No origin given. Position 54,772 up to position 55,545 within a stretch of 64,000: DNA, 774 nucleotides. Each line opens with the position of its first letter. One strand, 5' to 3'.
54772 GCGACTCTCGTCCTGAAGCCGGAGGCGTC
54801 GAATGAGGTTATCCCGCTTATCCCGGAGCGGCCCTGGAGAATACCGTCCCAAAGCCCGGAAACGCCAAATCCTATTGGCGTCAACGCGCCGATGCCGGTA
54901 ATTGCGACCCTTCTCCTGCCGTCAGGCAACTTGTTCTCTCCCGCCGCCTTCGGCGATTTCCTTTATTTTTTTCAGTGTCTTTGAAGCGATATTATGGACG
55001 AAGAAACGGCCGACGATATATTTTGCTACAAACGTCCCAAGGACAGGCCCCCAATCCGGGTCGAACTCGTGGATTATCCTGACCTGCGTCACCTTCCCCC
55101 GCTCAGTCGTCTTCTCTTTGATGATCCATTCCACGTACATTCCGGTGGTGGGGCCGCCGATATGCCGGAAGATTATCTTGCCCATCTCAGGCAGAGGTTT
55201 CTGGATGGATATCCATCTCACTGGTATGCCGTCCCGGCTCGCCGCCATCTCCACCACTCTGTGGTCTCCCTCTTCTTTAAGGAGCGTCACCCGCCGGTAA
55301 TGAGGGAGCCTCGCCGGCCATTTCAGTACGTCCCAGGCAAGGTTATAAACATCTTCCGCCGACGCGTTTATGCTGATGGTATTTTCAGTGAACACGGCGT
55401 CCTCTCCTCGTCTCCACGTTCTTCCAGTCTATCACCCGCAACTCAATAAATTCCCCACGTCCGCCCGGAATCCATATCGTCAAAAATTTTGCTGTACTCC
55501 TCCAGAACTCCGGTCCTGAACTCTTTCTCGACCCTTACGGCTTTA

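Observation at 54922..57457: Candidate O2-independent quinone/lipid modification module: UbiE-like methyltransferase, Fe-S U32 (UbiU/V-like) protein and Coq10-like SRPBCC, coupled to mdh and fabF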

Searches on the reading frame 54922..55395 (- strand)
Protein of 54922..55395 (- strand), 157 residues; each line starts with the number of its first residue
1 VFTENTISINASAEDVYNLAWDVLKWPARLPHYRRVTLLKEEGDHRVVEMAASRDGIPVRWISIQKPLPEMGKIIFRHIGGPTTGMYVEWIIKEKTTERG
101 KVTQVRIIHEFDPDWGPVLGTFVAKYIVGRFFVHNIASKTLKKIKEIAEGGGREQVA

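Call 3: search_protein_families(library=pfam, proteins=[window:54922-55395:-], max_evalue=0.01)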
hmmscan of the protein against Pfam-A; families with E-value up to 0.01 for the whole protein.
window:54922-55395:- (157 aa): 2 families
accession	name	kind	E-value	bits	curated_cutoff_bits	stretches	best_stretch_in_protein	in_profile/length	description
PF03364.25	Polyketide_cyc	-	1.6e-11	44.9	23.4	1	9-118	1-106/126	Polyketide cyclase / dehydrase and lipid transport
PF10604.15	Polyketide_cyc2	-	3.8e-07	30.9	27.4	1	4-130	5-129/142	Polyketide cyclase / dehydrase and lipid transport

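Call 4: search_protein_families(library=ncbifam, proteins=[window:54922-55395:-], max_evalue=0.01)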
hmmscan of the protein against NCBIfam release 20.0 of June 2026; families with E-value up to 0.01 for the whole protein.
window:54922-55395:- (157 aa): 0 families

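Call 46: find_homologous_proteins(query=window:54922-55395:-)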
Query window:54922-55395:- (157 aa): 58 proteins with E <= 0.001 among 71 candidates.
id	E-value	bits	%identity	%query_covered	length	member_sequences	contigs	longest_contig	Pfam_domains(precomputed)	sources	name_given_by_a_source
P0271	2.6e-96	338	96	100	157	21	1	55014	PF03364.26,PF10604.16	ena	-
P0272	1.7e-83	296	82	100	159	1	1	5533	PF03364.26,PF10604.16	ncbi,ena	-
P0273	2.2e-82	292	83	98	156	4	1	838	PF03364.26,PF10604.16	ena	-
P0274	2.2e-82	292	86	95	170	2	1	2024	PF03364.26,PF10604.16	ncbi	-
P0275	1.2e-81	290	84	96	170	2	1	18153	PF03364.26,PF10604.16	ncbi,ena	-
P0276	5.3e-53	197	61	96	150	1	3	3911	PF03364.26,PF10604.16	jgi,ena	-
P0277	1.2e-52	196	63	96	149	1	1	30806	PF03364.26,PF10604.16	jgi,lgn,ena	-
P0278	1.9e-52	195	62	96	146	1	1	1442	PF03364.26,PF10604.16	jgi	jgi:uncharacterized membrane protein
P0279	4.6e-51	191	63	95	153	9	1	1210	PF03364.26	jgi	jgi:ribosome-associated toxin RatA of RatAB toxin-antitoxin module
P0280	7.0e-49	184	56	97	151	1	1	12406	PF03364.26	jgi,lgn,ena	-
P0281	7.6e-49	183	62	95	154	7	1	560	PF03364.26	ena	-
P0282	4.8e-48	181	60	95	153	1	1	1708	PF03364.26,PF10604.16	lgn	-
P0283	6.1e-48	180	60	96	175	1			PF03364.26,PF10604.16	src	-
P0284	2.3e-47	179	58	96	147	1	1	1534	PF03364.26,PF10604.16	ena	-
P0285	2.5e-47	178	55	97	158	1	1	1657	PF03364.26,PF10604.16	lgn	-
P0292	1.7e-42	163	56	95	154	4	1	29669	PF03364.26,PF10604.16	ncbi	-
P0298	1.9e-36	143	47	96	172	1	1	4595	PF03364.26,PF10604.16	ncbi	ncbi:MAG: hypothetical protein NVSMB65_09690 [Chloroflexota bacterium]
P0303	6.2e-33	132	49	89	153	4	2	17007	PF03364.26,PF10604.16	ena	-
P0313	3.2e-30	123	45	96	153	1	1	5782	PF03364.26,PF10604.16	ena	-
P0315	3.6e-29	119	48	92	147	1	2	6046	PF03364.26,PF10604.16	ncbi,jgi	-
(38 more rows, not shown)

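Call 47: find_encoding_contigs(protein=P0292, flank=8000, max_places=1)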
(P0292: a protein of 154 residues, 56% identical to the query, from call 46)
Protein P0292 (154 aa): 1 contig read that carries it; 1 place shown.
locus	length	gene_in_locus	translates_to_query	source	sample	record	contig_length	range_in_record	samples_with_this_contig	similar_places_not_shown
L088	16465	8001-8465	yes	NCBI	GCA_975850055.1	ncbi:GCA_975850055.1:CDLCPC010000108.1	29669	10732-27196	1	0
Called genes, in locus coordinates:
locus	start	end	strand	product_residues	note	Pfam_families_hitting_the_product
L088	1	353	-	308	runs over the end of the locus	PF00056:Ldh_1_N, PF02866:Ldh_1_C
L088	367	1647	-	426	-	PF01595:CNNM, PF00571:CBS, PF03471:CorC_HlyC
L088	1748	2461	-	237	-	-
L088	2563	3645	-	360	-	PF00180:Iso_dh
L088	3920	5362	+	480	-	PF02310:B12-binding, PF04055:Radical_SAM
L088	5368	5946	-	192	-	PF13664:DUF4149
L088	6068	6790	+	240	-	PF13489:Methyltransf_23, PF01209:Ubie_methyltran, PF08241:Methyltransf_11, PF08242:Methyltransf_12 (weak), PF13649:Methyltransf_25, PF13847:Methyltransf_31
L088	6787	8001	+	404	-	PF01136:Peptidase_U32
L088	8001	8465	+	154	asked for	PF10604:Polyketide_cyc2, PF03364:Polyketide_cyc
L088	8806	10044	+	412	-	PF00109:ketoacyl-synt, PF00108:Thiolase_N (weak), PF02801:Ketoacyl-synt_C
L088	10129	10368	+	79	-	-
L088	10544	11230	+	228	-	PF00814:TsaD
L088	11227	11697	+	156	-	PF00583:Acetyltransf_1, PF13673:Acetyltransf_10, PF13508:Acetyltransf_7, PF08445:FR47 (weak)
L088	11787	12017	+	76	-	PF04325:DUF465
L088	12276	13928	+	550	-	PF00920:ILVD_EDD_N, PF24877:ILV_EDD_C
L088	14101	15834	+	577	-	PF02776:TPP_enzyme_N, PF00205:TPP_enzyme_M, PF02775:TPP_enzyme_C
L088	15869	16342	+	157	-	PF01842:ACT, PF22629:ACT_AHAS_ss, PF13710:ACT_5, PF10369:ALS_ss_C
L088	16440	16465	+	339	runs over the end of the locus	PF00670:AdoHcyase_NAD (weak), PF02826:2-Hacid_dh_C, PF03446:NAD_binding_2 (weak), PF03807:F420_oxidored (weak), PF07991:KARI_N, PF01450:KARI_C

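Call 48: find_encoding_contigs(protein=P0303, flank=8000, max_places=1)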
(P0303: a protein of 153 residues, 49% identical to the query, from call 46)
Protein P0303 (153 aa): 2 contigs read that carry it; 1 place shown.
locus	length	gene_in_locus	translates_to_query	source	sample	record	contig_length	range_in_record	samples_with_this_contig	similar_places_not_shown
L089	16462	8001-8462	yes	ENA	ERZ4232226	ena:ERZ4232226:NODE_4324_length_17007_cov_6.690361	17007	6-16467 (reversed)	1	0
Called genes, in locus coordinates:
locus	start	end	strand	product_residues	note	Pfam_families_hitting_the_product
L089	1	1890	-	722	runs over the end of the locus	PF04551:GcpE, PF26540:GcpE_C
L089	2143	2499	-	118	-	-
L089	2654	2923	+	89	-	-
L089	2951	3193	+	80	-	-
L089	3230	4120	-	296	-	PF01966:HD (weak)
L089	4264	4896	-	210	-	PF07998:Peptidase_M54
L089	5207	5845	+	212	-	PF13483:Lactamase_B_3, PF12706:Lactamase_B_2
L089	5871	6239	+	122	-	-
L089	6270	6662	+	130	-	-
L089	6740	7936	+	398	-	PF00890:FAD_binding_2 (faint), PF01266:DAO (weak), PF01494:FAD_binding_3, PF04820:Trp_halogenase (faint), PF05834:Lycopene_cycl (faint), PF13450:NAD_binding_8 (weak)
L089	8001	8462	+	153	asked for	PF03364:Polyketide_cyc, PF10604:Polyketide_cyc2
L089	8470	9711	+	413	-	PF00109:ketoacyl-synt, PF02801:Ketoacyl-synt_C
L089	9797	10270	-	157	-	PF01209:Ubie_methyltran, PF08241:Methyltransf_11, PF08242:Methyltransf_12, PF13489:Methyltransf_23, PF13649:Methyltransf_25, PF13847:Methyltransf_31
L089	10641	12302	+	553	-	PF13487:HD_5, PF01966:HD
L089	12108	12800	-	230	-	PF08279:HTH_11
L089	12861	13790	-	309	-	PF01047:MarR, PF12802:MarR_2, PF13463:HTH_27 (weak), PF00583:Acetyltransf_1, PF13673:Acetyltransf_10, PF13508:Acetyltransf_7, PF08445:FR47 (weak)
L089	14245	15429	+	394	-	PF08495:FIST, PF10442:FIST_C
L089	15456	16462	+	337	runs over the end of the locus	?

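Call 49: find_encoding_contigs(protein=P0277, flank=8000, max_places=1)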
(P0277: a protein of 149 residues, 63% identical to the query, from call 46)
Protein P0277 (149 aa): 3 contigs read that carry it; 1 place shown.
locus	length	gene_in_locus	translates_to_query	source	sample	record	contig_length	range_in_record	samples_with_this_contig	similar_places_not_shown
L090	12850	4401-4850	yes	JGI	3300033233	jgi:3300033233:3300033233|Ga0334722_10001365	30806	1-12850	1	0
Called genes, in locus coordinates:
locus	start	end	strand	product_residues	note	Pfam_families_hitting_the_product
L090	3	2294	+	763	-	?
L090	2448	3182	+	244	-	PF13489:Methyltransf_23 (weak), PF01209:Ubie_methyltran, PF08241:Methyltransf_11, PF08242:Methyltransf_12, PF13649:Methyltransf_25, PF13847:Methyltransf_31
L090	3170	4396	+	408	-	PF01136:Peptidase_U32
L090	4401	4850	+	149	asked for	PF10604:Polyketide_cyc2, PF03364:Polyketide_cyc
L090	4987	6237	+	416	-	PF00109:ketoacyl-synt, PF00108:Thiolase_N (faint), PF02801:Ketoacyl-synt_C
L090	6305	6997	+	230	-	PF00814:TsaD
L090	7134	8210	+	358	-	PF00027:cNMP_binding, PF00581:Rhodanese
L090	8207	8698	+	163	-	PF00583:Acetyltransf_1, PF13673:Acetyltransf_10, PF13508:Acetyltransf_7, PF08445:FR47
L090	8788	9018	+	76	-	-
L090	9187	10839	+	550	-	PF00920:ILVD_EDD_N, PF24877:ILV_EDD_C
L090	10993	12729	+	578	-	PF02776:TPP_enzyme_N, PF00205:TPP_enzyme_M, PF02775:TPP_enzyme_C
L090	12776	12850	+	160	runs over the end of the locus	PF01842:ACT, PF22629:ACT_AHAS_ss, PF13710:ACT_5, PF10369:ALS_ss_C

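Call 51: search_solved_structures(query=A3, max_evalue=1, show_alignments=3)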
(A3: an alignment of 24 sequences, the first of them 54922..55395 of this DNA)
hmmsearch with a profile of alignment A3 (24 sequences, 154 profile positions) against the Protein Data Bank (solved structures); distinct sequences matched with E-value up to 1: 19.
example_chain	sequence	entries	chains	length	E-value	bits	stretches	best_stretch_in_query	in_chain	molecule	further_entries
4xrw_A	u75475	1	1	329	2.2e-20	75.8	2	3-108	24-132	BexL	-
3tl1_A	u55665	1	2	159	4.6e-11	45.6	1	2-110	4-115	Polyketide cyclase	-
3tvr_A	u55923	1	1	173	6.5e-11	45.1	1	2-110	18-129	Polyketide cyclase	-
2kf2_A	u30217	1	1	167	8.9e-11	44.6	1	2-110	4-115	Putative polyketide cyclase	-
2rez_A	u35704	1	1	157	2.4e-07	33.5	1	3-110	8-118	Multifunctional cyclase-dehydratase-3-O-methyl transferase tcmN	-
3tfz_A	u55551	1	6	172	2.8e-07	33.3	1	3-109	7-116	Cyclase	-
3tvq_A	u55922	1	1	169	3.1e-07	33.1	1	3-110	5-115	Multifunctional cyclase-dehydratase-3-O-methyl transferase tcmN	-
2rer_A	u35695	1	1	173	3.3e-07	33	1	3-110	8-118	Multifunctional cyclase-dehydratase-3-O-methyl transferase tcmN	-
2res_A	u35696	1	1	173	3.9e-07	32.8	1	3-110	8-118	Multifunctional cyclase-dehydratase-3-O-methyl transferase tcmN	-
2d4r_A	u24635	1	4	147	3.4e-05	26.5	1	7-122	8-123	hypothetical protein TTHA0849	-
4xrt_A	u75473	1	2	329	0.00013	24.6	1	6-107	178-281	StfQ Aromatase/Cyclase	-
2kcz_A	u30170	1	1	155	0.00032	23.3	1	4-119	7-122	Uncharacterized protein DR_A0006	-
3ggn_A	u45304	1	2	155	0.00035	23.2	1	4-119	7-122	Uncharacterized protein DR_A0006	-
1t17_A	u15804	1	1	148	0.0023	20.6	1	14-122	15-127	conserved hypothetical protein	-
3p9v_A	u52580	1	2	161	0.0077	18.8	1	4-127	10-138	Uncharacterized protein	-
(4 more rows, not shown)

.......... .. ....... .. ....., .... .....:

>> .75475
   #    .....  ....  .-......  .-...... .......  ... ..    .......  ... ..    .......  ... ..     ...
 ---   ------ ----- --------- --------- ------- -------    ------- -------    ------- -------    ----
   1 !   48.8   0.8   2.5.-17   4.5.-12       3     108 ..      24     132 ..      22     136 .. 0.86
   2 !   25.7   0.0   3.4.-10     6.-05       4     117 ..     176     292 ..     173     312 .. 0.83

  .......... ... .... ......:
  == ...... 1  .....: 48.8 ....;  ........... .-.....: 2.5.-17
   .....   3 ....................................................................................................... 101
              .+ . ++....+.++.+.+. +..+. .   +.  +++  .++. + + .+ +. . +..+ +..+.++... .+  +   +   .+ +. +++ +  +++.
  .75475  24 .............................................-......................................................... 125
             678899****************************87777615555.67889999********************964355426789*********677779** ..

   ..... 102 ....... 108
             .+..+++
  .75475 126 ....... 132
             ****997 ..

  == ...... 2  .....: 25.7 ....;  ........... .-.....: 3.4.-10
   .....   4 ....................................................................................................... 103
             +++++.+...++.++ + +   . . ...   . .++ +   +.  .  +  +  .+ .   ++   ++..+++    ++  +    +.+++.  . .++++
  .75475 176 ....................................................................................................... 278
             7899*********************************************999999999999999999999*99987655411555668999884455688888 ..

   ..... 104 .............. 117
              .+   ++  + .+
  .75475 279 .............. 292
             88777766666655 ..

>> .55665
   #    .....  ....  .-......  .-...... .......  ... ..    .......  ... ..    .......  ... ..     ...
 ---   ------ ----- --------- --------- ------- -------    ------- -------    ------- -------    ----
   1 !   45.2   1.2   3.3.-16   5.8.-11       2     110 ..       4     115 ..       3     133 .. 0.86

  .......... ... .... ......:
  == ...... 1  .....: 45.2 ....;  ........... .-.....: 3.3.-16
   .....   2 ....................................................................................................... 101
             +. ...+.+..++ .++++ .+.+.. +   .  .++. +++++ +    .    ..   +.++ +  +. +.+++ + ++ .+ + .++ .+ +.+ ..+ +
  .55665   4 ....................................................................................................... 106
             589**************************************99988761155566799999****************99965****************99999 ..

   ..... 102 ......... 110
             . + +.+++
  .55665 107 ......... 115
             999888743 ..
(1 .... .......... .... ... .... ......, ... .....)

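Call 55: find_encoding_contigs(protein=P0298, flank=6000, max_places=1)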
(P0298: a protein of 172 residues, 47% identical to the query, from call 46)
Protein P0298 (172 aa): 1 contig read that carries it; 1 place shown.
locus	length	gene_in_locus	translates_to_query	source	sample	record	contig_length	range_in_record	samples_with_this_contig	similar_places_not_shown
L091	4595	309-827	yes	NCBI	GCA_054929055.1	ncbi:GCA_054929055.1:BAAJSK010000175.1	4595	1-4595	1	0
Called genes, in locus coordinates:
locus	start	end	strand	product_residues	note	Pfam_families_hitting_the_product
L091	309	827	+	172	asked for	PF10604:Polyketide_cyc2, PF03364:Polyketide_cyc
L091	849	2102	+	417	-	PF00109:ketoacyl-synt, PF02801:Ketoacyl-synt_C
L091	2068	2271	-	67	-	-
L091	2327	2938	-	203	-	-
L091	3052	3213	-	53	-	PF08271:Zn_Ribbon_TF (weak), PF08274:Zn_Ribbon_YjdM (weak), PF21344:Zn_ribbon_LysW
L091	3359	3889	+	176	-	PF06240:COXG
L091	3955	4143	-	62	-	PF13396:PLDc_N (weak)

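Call 56: find_encoding_contigs(protein=P0315, flank=6000, max_places=1)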
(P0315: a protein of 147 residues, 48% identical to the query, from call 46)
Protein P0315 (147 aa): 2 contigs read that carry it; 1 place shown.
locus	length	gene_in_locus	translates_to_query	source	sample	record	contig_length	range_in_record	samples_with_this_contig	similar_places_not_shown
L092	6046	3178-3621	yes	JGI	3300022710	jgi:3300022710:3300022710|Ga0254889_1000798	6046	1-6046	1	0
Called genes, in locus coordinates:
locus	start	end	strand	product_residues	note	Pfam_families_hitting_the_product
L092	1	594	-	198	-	?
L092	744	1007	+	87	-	-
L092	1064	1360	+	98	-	PF13183:Fer4_8 (faint), PF13237:Fer4_10 (weak), PF12838:Fer4_7, PF13187:Fer4_9 (weak), PF00037:Fer4, PF12797:Fer4_2, PF12837:Fer4_6 (weak), PF13237:Fer4_10 (weak), +5 more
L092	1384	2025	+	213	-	PF03141:Methyltransf_29 (weak), PF13489:Methyltransf_23, PF01209:Ubie_methyltran, PF05175:MTS (weak), PF13847:Methyltransf_31, PF08241:Methyltransf_11, PF08242:Methyltransf_12, PF13649:Methyltransf_25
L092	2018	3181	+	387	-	PF00890:FAD_binding_2 (weak), PF01134:GIDA (weak), PF01266:DAO, PF01494:FAD_binding_3, PF05834:Lycopene_cycl (faint), PF07992:Pyr_redox_2 (weak), PF12831:FAD_oxidored (weak), PF13450:NAD_binding_8 (weak)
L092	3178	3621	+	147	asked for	PF10604:Polyketide_cyc2, PF03364:Polyketide_cyc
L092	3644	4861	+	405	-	PF00109:ketoacyl-synt, PF02801:Ketoacyl-synt_C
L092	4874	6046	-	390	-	?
